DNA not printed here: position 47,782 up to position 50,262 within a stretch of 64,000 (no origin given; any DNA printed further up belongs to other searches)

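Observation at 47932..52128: Second membrane-protein paralog paired with a cytoplasmic GH-like enzyme: candidate importer/hydrolase unit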

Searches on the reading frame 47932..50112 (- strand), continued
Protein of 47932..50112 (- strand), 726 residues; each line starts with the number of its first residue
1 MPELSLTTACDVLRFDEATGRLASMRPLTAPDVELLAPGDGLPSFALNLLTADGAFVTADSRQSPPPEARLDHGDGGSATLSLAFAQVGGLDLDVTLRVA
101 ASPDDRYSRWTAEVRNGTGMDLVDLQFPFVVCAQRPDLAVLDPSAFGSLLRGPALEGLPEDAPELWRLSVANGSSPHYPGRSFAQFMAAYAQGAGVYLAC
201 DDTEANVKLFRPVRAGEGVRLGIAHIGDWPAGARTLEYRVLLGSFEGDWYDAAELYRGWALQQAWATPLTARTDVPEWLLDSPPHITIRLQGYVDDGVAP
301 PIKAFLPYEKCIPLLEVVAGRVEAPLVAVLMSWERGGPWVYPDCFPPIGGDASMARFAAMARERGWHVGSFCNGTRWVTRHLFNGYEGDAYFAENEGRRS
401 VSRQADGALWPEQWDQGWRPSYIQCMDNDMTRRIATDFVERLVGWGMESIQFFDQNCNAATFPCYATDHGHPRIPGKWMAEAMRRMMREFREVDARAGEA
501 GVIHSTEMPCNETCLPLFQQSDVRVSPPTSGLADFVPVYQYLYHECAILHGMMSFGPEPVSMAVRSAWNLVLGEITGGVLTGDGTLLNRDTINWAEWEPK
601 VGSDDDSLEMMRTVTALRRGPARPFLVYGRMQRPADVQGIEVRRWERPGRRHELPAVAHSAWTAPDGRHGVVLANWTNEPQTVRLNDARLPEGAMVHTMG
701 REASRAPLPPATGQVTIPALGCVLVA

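Call 86: find_encoding_contigs(protein=P0007, flank=5000, max_places=1)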
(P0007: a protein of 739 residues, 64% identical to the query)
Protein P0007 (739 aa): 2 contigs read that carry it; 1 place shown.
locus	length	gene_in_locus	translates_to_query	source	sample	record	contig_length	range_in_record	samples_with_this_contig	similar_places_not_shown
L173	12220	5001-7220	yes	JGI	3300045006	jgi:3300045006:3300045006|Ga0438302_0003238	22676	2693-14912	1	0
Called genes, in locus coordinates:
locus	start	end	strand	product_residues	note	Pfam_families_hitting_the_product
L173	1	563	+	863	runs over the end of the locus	PF11790:Glyco_hydro_cc (weak)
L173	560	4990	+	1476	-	PF08305:NPCBM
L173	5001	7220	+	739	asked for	PF19773:DUF6259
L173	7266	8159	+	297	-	PF04909:Amidohydro_2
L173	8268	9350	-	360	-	PF01208:URO-D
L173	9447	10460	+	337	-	PF01408:GFO_IDH_MocA, PF03435:Sacchrp_dh_NADP (weak), PF02894:GFO_IDH_MocA_C (weak), PF22725:GFO_IDH_MocA_C3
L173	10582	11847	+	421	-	PF10114:PocR, PF00512:HisKA, PF02518:HATPase_c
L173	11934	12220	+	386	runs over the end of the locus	PF01041:DegT_DnrJ_EryC1, PF01053:Cys_Met_Meta_PP (weak)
